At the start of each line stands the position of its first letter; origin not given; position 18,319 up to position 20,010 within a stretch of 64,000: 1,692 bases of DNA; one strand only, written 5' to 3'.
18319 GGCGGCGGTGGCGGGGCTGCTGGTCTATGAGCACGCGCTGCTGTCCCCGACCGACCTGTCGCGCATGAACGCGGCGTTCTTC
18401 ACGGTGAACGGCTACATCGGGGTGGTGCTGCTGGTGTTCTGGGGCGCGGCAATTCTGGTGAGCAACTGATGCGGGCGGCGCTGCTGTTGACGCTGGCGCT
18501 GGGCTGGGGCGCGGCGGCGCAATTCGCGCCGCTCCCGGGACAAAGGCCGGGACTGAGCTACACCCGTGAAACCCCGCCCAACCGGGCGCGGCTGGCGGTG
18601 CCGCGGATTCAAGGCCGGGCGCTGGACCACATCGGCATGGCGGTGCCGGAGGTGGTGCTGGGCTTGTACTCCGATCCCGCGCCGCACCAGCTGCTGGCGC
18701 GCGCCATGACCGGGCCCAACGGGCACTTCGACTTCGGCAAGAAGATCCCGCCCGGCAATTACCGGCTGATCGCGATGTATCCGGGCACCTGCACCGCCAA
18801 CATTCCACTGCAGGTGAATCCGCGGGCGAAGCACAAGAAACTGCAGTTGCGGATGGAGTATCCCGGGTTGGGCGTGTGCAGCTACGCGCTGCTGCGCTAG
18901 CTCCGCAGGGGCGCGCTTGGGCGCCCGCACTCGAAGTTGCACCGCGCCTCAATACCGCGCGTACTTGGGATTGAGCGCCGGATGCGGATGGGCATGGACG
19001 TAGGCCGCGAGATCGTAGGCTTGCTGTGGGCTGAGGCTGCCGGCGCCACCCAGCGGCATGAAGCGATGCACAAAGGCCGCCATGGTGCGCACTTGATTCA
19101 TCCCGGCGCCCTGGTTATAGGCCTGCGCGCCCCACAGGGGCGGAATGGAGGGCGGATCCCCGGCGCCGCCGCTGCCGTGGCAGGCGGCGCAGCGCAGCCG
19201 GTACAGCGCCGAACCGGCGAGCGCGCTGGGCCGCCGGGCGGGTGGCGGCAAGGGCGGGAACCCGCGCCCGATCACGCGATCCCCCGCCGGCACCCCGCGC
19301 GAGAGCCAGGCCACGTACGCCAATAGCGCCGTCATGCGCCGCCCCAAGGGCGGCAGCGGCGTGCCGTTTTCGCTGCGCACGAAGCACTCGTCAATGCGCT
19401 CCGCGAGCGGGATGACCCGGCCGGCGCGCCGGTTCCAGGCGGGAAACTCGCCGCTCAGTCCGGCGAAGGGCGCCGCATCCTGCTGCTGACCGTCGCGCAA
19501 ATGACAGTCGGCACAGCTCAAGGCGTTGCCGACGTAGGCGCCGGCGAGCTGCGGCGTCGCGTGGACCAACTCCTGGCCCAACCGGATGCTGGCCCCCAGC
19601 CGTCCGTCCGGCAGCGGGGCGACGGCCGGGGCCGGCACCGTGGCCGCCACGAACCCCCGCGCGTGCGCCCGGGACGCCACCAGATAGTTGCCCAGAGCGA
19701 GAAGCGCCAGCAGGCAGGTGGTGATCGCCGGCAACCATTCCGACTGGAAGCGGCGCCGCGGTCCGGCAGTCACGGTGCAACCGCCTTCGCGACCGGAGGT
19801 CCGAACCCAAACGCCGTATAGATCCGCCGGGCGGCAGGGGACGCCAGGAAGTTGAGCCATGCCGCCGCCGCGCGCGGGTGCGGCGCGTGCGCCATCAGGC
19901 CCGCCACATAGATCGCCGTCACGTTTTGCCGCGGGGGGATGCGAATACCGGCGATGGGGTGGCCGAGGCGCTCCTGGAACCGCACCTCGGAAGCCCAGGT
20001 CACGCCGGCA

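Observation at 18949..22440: LysR-headed periplasmic trio: Tat-signal DsrE-like protein, orphan oxyanion-type solute-binding protein and TsdA-like dihaem cytochrome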

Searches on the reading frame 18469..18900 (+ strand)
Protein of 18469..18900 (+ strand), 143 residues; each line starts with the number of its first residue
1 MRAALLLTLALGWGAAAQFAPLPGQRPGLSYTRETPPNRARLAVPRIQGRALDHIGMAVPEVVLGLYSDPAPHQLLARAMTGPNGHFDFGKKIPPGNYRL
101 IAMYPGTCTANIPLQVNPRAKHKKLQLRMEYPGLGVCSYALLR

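Call 67: search_protein_families(library=pfam, proteins=[window:18469-18900:+], max_evalue=0.001)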
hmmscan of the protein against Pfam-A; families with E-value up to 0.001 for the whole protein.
window:18469-18900:+ (143 aa): 1 family
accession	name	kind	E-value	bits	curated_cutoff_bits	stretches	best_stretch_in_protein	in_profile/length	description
PF13620.12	CarboxypepD_reg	-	2.4e-05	25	32.3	1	47-121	2-74/82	Carboxypeptidase regulatory-like domain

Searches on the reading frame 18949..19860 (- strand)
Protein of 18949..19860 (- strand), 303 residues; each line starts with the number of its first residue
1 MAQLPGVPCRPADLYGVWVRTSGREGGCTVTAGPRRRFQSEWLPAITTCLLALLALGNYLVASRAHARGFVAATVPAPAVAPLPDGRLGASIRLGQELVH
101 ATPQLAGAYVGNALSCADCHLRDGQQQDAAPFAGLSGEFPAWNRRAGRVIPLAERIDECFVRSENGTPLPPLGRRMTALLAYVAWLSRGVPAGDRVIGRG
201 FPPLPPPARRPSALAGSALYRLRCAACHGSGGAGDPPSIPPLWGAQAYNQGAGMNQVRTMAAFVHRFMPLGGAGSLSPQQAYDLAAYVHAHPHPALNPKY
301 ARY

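Call 3: search_protein_families(library=pfam, proteins=[window:18949-19860:-], max_evalue=0.1)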
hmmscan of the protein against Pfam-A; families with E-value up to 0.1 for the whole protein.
window:18949-19860:- (303 aa): 4 families
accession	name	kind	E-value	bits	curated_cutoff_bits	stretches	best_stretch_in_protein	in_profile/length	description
PF21342.2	SoxA-TsdA_cyt-c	-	2.7e-13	50.2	27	1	113-191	14-87/88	SoxA/TsdA, cytochrome c domain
PF13442.11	Cytochrome_CBB3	-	9e-11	42.4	27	1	213-288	3-68/68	Cytochrome C oxidase, cbb3-type, subunit III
PF00034.26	Cytochrom_C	-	1.7e-10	42.5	21.3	1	215-289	3-87/90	Cytochrome c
PF09698.15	GSu_C4xC__C2xCH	-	0.082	14.1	21.7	0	226-248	6-28/36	Geobacter CxxxxCH...CXXCH motif (GSu_C4xC__C2xCH)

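Call 4: search_protein_families(library=ncbifam, proteins=[window:18949-19860:-], max_evalue=0.1)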
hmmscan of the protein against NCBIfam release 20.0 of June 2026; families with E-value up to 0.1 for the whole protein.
window:18949-19860:- (303 aa): 6 families
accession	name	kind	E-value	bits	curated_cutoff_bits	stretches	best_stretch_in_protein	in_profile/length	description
TIGR04484.1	thiosulf_SoxA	equivalog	3.6e-09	36.2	110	1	114-191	22-94/212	sulfur oxidation c-type cytochrome SoxA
NF050122.1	bc1_QcrC_actin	exception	0.0002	20.8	200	1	115-290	51-210/253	cytochrome bc1 complex diheme cytochrome c subunit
TIGR00782.1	ccoP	equivalog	0.01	15.1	179.95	1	213-236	107-130/285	cytochrome-c oxidase, cbb3-type subunit III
NF045930.1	Cytc6PetJCyano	equivalog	0.011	15.6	135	0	207-232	22-47/110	cytochrome c6 PetJ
TIGR02603.1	CxxCH_TIGR02603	domain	0.012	15.6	68.15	0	254-289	97-132/134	putative heme-binding domain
NF011054.0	PRK14486.1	equivalog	0.013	15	447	1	176-235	176-237/294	putative bifunctional cbb3-type cytochrome c oxidase subunit II/cytochrome c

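Call 10: search_solved_structures(query=window:18949-19773:-, max_evalue=1, show_alignments=3)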
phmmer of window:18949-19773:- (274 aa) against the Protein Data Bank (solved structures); distinct sequences matched with E-value up to 1: 47.
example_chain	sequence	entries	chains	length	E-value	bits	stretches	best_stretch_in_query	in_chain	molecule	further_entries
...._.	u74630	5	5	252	9e-55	189.7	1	42-267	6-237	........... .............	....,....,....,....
4v2k_A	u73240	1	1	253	9.1e-55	189.7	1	42-267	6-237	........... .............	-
4wqc_A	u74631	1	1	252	9.8e-55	189.6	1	42-267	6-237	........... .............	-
4wqd_A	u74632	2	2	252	1.5e-54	189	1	42-267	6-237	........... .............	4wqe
5lo9_A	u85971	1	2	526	3.1e-44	155.2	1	38-266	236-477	Cytochrome C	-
1h31_A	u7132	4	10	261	3.9e-07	33.4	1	85-168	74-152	DIHEME CYTOCHROME C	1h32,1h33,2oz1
7b21_AAA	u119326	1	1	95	4.8e-05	26.6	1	186-264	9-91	Carbohydrate binding protein, putative, cbp2D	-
9g83_v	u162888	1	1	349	6.3e-05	26.2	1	179-213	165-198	Cbb3-type cytochrome c oxidase subunit CcoP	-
8smr_G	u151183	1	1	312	7.8e-05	25.9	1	179-263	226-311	Cbb3-type cytochrome c oxidase subunit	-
7rh5_O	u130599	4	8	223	0.00075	22.6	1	186-262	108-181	Cytochrome bc1 complex cytochrome c subunit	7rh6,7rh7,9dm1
6h5l_B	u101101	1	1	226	0.00083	22.5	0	174-210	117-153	Conserved hypothetical cytochrome protein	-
9wcx_U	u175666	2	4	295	0.001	22.2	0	182-261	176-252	Cytochrome bc1 complex cytochrome c subunit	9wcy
6xkw_p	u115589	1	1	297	0.0013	21.9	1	185-214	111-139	Cbb3-type cytochrome c oxidase subunit CcoP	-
3mk7_C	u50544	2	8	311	0.0013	21.8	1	168-261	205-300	Cytochrome c oxidase, cbb3-type, subunit P | Cbb3-type cytochrome c oxidase subunit CcoP1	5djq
8ovc_O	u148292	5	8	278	0.0014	21.7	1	186-262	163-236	Cytochrome bc1 complex cytochrome c subunit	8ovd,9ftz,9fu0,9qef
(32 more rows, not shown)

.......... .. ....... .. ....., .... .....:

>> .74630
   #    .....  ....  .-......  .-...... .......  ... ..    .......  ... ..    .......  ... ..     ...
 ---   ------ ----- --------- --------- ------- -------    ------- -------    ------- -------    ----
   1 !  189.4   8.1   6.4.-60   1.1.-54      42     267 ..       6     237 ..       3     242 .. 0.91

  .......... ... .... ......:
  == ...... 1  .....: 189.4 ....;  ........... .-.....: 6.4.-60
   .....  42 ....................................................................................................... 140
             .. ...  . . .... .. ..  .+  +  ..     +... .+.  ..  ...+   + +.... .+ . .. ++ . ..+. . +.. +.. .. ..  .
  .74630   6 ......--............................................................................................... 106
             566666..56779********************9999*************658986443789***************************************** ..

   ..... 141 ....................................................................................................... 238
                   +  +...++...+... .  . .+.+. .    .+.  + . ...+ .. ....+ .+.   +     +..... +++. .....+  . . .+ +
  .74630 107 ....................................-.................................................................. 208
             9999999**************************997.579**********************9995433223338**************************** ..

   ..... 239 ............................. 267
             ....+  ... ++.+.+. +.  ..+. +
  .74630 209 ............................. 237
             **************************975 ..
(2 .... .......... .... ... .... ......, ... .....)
